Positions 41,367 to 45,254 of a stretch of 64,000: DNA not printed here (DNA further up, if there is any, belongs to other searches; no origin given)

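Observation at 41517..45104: Cyclase-STAND-TPR architecture without an output domain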

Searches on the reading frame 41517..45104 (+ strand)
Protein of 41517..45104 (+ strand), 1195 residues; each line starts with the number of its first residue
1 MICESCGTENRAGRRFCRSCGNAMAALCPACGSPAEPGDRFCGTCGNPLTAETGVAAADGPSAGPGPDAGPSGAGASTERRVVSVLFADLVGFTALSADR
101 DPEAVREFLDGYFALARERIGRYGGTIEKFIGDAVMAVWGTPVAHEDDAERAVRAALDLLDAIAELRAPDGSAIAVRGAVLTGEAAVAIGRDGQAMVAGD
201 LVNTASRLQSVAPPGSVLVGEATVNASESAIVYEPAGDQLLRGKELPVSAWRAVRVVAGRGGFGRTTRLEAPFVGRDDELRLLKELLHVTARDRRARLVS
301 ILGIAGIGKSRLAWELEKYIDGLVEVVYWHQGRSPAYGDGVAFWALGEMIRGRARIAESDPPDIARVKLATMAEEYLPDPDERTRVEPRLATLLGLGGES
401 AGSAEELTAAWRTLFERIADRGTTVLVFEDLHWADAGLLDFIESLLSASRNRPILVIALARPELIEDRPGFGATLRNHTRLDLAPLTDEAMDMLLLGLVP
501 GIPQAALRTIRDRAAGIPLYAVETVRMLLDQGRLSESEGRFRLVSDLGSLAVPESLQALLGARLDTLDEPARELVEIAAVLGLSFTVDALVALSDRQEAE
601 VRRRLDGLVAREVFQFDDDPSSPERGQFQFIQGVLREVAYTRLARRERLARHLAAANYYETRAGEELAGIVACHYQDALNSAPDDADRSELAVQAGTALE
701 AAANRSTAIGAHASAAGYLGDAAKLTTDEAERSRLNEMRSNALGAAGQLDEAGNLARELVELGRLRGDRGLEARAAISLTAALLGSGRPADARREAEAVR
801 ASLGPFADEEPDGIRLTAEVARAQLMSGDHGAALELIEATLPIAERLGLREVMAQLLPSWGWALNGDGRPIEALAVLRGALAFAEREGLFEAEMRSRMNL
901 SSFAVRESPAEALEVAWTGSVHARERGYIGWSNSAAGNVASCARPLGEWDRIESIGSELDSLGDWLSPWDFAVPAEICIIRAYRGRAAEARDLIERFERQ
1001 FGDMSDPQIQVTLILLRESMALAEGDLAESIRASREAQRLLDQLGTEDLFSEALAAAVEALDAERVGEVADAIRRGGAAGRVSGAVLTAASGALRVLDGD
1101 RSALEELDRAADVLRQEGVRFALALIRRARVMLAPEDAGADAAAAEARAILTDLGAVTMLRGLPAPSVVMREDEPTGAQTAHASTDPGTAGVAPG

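Call 5: search_protein_families(library=pfam, proteins=[window:41517-45104:+], max_evalue=0.1)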
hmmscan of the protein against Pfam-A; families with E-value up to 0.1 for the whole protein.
window:41517-45104:+ (1195 aa): 9 families
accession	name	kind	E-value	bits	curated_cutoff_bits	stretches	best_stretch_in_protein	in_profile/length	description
PF13191.12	AAA_16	-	1.7e-20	74.6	32.6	1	272-457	1-167/167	AAA ATPase domain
PF00211.25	Guanylate_cyc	-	3.6e-20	72.8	21.9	1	81-245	7-174/183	Adenylate and Guanylate cyclase catalytic domain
PF13240.11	Zn_Ribbon_1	-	1.9e-09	37.5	25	2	3-23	2-22/23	zinc-ribbon domain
PF12773.13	DZR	-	2.1e-09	37.8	27.3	1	3-46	1-45/45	Double zinc ribbon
PF13248.11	Zn_ribbon_3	-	5.2e-08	32.5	27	2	28-49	5-26/26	zinc-ribbon domain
PF24463.1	DUF7577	-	1.2e-05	25.2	28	1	3-23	5-25/27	Domain of unknown function (DUF7577)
PF13401.12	AAA_22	-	0.0014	19.4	27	1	295-457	4-119/130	AAA domain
PF17874.7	TPR_MalT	-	0.008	15.9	45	1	746-888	174-314/336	MalT-like TPR region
PF18912.6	DZR_2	-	0.022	15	27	1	3-45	10-55/56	Double zinc ribbon domain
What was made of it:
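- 41517..45104 (+): Copy 1 gene: DZR - class III cyclase - STAND NTPase - TPR sensor, 1195 aa. Pfam domains (call 5).
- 41523..41654 (+): Double zinc ribbon, aa 3-46 (Cys 3, 6, 17, 20, 28, 31, 42, 45). Pfam DZR E 2e-9 (call 5).
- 41745..42290 (+): Class III cyclase catalytic domain, aa 77-258: D89, K129, D133, M196, N203, R207. PF00211 72.8 bits (call 5).
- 42330..43400 (+): STAND nucleotide-binding oligomerisation module, aa 272-628: Walker A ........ (K309), Walker B VLVFED (D430), GxP motif G516/P518, winged helix. AAA_16 74.6 bits (call 5).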

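Call 6: search_protein_families(library=ncbifam, proteins=[window:41517-45104:+], max_evalue=0.1)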
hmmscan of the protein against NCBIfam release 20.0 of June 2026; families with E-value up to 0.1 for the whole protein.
window:41517-45104:+ (1195 aa): 4 families
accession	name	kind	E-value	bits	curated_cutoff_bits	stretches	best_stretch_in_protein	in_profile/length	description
TIGR03903.1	TOMM_kin_cyc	equivalog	6e-63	213.2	705.75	2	60-705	263-908/1267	TOMM system kinase/cyclase fusion protein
NF058673.1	LipAdnlyCyLipJMY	equivalog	1.6e-08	33.7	800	1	75-243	288-439/449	bifunctional lipase/adenylate cyclase LipJ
NF011149.0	PRK14559.1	equivalog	0.0033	16.2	374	1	1-48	2-50/642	serine/threonine phosphatase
TIGR02928.1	TIGR02928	subfamily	0.068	12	181.3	1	273-313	17-57/366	orc1/cdc6 family replication initiation protein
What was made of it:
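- On TOMM kinase/cyclase fusion (TIGR03903): There is no Pkinase hit (calls 5, 6).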

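Call 7: search_protein_families(library=padloc, proteins=[window:41517-45104:+], max_evalue=0.01)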
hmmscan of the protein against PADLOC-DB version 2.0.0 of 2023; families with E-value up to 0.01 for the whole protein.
window:41517-45104:+ (1195 aa): 8 families
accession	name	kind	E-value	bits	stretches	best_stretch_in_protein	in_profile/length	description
PDLC00734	PycC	-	8.4e-16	56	1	77-209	184-321/374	Pycsar cyclase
PDLC02367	PycC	-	3.4e-08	31.2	1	84-166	45-123/226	-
PDLC00766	PycC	-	6.2e-07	27.1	1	83-165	44-122/232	Pycsar cyclase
PDLC02370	PycC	-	1.9e-06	25.5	1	79-158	78-154/340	-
PDLC00765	PycC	-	0.00013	19.1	1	85-227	260-412/477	Pycsar cyclase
PDLC00764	PycC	-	0.00087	16.3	1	77-157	89-170/449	Pycsar cyclase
PDLC00761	PycC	-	0.001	16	1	64-148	88-171/438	Pycsar cyclase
PDLC02366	PycC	-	0.003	14.6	1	81-190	276-382/486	-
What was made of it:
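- Closest known: Pycsar cyclases. Same: Class III-like cyclase fold, with weak HMM similarity (call 7).
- The cyclase domain gives weak PycC HMM hits (E 8e-16, call 7). The PycC hits cover only the generic cyclase core (call 7).
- Tried and rejected: Defence-system membership by PADLOC: the only strong hits are generic matches to the cyclase core (call 7).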

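Call 9: search_solved_structures(query=window:41517-45104:+, max_evalue=0.01, show_alignments=2)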
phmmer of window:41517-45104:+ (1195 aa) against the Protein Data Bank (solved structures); distinct sequences matched with E-value up to 0.01: 52.
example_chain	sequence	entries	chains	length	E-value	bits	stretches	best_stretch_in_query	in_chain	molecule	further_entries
6fht_A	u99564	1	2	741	1.3e-17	66.4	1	71-251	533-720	Bacteriophytochrome,Adenylate cyclase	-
2w01_A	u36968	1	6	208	2.4e-17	65.5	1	79-252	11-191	ADENYLATE CYCLASE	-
3r5g_A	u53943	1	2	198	8.7e-17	63.7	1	77-254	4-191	CyaB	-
1yk9_A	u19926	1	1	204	1.4e-15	59.7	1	83-258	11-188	Adenylate cyclase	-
4p2f_A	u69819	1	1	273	2e-15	59.1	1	83-258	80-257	Adenylate cyclase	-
4p2m_A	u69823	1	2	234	3.4e-15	58.4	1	83-258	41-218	Adenylate cyclase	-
5oyh_A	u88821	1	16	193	3.8e-15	58.2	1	79-255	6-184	Nucleotide cyclase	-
5o5k_A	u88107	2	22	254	4.3e-15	58.1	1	82-246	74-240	Adenylate cyclase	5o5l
4p2x_A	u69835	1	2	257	4.5e-15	58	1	83-258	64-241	Adenylate cyclase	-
6sir_A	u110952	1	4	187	5e-15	57.8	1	77-252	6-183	Nucleotide cyclase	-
6aoa_A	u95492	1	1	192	5.5e-15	57.7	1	79-251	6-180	Bacterio-rhodopsin/guanylyl cyclase 1 fusion protein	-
7yz9_A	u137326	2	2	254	7e-15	57.4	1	83-246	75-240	Adenylate cyclase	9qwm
6ao9_A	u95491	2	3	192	9.2e-15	57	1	79-251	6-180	Bacterio-rhodopsin/guanylyl cyclase 1 fusion protein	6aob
7yzi_A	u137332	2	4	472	2e-14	55.9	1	83-252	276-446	Adenylate cyclase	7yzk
1wc0_A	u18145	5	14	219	1.5e-13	53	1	71-221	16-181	ADENYLATE CYCLASE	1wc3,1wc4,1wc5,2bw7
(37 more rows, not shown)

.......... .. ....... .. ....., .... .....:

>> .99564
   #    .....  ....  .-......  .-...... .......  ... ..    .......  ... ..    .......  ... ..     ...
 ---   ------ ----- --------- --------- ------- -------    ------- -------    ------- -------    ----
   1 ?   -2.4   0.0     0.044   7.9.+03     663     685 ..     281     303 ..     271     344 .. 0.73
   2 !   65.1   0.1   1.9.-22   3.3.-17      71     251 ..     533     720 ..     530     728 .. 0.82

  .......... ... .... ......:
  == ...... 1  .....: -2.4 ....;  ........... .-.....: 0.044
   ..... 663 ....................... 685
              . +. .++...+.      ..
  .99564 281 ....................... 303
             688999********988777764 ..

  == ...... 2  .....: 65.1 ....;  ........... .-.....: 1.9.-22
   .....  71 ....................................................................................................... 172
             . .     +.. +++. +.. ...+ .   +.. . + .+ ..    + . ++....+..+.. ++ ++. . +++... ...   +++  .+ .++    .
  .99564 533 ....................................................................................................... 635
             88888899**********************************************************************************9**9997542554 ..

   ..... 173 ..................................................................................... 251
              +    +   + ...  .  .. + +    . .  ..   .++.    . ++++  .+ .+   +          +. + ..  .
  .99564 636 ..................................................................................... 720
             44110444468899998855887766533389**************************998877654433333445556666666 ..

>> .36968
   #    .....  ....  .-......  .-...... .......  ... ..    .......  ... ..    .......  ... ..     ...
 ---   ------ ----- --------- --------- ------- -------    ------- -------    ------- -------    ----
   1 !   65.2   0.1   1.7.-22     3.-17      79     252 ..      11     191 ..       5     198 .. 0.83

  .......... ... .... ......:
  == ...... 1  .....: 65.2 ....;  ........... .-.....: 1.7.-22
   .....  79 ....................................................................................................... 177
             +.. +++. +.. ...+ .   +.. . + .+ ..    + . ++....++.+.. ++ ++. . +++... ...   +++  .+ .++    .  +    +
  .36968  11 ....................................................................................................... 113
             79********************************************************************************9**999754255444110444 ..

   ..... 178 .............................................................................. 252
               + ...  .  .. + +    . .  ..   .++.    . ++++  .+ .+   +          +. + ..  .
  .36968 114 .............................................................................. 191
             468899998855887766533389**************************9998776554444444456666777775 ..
